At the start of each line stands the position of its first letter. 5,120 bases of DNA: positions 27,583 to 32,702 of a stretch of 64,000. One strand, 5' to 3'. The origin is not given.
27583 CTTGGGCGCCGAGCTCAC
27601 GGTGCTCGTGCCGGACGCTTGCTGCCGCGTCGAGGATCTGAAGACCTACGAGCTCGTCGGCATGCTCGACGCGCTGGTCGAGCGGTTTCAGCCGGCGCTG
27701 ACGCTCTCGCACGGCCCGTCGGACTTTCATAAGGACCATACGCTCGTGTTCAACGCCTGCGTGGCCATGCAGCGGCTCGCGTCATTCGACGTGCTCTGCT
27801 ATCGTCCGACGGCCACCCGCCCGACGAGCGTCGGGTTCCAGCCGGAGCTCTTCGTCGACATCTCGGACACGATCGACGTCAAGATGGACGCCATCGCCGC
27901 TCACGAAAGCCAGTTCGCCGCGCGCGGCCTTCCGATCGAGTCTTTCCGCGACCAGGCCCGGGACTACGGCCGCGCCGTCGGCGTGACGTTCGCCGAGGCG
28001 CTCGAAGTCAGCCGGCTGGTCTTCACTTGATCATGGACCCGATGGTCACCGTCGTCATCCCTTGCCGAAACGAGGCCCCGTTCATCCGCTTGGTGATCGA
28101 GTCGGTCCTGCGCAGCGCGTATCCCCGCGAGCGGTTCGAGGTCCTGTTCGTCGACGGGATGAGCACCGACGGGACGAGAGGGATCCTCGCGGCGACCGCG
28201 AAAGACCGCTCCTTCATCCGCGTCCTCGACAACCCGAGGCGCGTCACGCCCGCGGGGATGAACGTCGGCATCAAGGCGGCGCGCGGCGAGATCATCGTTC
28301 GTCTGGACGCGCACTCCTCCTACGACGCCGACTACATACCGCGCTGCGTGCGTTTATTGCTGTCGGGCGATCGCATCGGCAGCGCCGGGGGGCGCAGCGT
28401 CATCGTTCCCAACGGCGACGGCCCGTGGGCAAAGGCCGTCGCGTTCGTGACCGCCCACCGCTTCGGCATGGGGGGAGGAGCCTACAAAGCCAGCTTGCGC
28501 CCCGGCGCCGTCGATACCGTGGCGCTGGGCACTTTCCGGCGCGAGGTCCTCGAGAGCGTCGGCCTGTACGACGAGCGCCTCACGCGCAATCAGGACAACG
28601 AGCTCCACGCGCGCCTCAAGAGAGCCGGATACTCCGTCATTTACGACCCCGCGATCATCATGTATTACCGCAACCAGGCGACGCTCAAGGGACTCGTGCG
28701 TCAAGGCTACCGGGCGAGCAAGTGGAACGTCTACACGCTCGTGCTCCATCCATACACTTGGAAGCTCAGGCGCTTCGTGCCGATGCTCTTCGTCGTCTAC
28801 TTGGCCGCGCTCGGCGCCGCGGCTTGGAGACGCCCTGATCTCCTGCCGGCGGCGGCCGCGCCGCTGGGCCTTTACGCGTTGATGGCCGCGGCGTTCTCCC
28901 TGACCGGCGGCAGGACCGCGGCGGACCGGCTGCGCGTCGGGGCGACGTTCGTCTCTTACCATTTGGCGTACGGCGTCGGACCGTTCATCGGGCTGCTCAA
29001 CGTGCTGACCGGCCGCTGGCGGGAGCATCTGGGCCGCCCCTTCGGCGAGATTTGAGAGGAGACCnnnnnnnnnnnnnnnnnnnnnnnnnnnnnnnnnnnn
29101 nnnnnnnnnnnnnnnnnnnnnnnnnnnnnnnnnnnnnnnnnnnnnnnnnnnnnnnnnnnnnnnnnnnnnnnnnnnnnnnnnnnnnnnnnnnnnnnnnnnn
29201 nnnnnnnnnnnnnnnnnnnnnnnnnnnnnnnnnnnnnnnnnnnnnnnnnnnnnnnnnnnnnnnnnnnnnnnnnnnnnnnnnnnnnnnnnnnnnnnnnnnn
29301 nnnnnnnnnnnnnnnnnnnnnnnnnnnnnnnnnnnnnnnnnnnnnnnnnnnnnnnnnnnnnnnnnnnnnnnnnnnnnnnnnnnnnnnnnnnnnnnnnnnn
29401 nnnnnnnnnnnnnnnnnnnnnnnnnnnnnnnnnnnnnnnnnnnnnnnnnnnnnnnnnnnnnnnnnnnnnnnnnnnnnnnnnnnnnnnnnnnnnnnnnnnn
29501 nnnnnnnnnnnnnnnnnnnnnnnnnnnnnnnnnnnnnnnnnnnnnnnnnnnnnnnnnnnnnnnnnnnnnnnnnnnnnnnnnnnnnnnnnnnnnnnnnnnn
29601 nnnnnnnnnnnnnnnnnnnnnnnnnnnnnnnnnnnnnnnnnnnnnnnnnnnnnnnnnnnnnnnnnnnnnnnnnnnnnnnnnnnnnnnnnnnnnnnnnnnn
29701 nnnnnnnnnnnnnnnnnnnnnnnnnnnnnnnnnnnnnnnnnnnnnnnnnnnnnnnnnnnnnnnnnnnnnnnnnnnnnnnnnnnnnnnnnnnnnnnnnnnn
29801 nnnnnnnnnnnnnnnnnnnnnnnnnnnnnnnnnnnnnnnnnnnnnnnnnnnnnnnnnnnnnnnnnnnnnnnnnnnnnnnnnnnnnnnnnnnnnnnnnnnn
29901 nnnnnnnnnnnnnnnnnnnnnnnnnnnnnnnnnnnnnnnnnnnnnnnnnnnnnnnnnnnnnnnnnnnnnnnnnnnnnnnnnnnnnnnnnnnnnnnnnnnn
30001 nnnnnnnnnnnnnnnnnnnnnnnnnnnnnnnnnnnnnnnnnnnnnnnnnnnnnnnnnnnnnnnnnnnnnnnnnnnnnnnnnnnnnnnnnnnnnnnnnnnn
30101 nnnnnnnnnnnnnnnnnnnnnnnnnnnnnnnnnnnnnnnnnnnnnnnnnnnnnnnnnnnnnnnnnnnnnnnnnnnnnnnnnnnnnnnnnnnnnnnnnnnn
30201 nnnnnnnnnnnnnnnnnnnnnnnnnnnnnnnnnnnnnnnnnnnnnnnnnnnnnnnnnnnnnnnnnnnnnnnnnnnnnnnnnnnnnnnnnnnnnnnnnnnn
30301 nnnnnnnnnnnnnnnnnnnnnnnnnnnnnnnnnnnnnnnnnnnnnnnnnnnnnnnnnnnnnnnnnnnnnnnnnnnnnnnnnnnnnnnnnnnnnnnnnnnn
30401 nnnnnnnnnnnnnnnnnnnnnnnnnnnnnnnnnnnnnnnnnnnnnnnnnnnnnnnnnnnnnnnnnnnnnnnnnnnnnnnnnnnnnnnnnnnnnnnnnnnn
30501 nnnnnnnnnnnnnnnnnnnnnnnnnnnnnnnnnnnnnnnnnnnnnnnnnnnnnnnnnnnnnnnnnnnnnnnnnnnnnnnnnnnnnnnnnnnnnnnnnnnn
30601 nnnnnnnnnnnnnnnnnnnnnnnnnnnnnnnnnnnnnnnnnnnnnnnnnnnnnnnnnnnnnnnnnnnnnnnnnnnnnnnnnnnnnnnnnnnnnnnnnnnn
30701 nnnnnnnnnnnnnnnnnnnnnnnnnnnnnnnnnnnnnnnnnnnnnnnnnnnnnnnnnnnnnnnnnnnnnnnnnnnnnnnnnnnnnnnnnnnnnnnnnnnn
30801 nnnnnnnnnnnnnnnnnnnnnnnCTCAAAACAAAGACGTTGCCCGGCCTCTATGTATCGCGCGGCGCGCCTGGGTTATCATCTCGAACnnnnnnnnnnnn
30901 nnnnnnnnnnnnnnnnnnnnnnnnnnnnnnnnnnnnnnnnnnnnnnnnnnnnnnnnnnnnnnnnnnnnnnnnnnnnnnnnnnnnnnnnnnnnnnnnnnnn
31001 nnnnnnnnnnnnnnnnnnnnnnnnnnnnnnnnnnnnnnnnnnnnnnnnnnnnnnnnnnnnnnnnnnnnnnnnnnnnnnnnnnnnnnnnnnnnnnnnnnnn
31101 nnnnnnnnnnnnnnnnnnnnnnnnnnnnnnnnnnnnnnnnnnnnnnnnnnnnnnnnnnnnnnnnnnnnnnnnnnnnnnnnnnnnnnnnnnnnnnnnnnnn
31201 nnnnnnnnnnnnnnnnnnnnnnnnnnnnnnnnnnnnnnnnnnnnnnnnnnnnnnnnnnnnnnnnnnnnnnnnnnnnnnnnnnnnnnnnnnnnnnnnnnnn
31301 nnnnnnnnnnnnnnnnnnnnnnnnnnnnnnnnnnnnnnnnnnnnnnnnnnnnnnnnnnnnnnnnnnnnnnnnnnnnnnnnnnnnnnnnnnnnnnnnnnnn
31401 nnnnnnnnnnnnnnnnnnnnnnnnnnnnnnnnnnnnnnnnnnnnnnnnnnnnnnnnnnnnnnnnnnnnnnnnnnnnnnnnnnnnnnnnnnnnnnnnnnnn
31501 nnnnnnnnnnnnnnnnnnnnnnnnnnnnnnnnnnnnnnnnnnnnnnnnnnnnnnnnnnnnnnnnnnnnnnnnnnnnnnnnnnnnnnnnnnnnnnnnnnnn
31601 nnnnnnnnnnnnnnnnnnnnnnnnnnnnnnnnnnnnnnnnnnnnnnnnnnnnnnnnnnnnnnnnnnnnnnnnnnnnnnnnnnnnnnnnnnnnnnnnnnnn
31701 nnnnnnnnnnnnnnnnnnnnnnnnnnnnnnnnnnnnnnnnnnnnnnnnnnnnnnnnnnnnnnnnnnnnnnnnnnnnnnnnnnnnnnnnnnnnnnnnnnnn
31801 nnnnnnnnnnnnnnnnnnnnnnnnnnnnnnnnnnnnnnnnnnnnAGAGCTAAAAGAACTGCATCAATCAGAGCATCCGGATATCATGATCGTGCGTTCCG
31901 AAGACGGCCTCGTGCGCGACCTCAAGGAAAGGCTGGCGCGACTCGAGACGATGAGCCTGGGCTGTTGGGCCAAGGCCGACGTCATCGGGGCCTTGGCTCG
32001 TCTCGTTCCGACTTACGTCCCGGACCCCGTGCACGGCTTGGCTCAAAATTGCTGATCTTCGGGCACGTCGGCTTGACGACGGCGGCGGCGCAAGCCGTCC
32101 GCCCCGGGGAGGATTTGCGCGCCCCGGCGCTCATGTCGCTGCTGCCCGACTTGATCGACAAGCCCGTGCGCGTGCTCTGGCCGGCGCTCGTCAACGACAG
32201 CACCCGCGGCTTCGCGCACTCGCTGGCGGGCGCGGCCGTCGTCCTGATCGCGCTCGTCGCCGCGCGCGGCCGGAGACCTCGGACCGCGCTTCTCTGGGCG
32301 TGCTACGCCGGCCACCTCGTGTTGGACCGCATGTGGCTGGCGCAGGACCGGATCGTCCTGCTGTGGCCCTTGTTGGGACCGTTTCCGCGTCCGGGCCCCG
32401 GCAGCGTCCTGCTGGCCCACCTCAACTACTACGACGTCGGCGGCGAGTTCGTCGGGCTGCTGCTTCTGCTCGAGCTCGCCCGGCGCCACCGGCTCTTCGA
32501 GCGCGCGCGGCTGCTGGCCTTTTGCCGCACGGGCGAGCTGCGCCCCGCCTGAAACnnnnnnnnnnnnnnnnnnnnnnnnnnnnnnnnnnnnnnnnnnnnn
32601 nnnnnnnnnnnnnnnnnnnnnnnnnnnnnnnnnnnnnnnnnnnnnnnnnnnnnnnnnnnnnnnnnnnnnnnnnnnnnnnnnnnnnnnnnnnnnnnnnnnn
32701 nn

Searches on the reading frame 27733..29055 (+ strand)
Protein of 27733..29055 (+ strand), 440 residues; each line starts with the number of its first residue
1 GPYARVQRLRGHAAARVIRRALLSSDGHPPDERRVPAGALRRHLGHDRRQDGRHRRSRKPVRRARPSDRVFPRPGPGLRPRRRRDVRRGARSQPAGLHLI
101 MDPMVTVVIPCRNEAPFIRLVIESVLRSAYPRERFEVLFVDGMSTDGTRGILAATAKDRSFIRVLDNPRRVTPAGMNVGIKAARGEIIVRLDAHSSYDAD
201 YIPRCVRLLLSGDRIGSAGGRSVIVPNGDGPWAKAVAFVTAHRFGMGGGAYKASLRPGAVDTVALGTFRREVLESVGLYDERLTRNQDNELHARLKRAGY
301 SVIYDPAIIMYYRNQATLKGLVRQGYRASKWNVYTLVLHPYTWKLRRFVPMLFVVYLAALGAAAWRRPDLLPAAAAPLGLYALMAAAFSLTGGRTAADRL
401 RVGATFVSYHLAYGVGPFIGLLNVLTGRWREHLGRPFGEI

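Call 7: search_protein_families(library=pfam, proteins=[window:27733-29055:+], max_evalue=0.001)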
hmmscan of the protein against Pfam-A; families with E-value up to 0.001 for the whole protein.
window:27733-29055:+ (440 aa): 4 families
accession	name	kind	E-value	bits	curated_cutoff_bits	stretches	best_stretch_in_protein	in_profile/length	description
PF00535.33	Glycos_transf_2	-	6.9e-24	85.1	23.3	1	106-233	1-127/168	Glycosyl transferase family 2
PF13641.12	Glyco_tranf_2_3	-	2.2e-18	67.5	27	1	103-327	1-226/230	Glycosyltransferase like family 2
PF13632.12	Glyco_trans_2_3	-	4.3e-07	30.4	27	1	187-388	1-196/198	Glycosyl transferase family group 2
PF10111.15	Glyco_tranf_2_2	-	6.6e-06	26.2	27.3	0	106-203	1-100/276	Glycosyltransferase like family 2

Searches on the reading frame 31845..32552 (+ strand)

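Call 40: search_protein_families(library=pfam, proteins=[window:31845-32552:+], max_evalue=0.001)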
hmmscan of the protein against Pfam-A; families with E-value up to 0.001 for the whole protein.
window:31845-32552:+ (235 aa): 1 family
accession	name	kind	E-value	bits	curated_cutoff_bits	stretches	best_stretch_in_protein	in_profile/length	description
PF04307.19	YdjM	-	5.2e-10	39.5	29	1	76-178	10-121/176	YdjM inner membrane protein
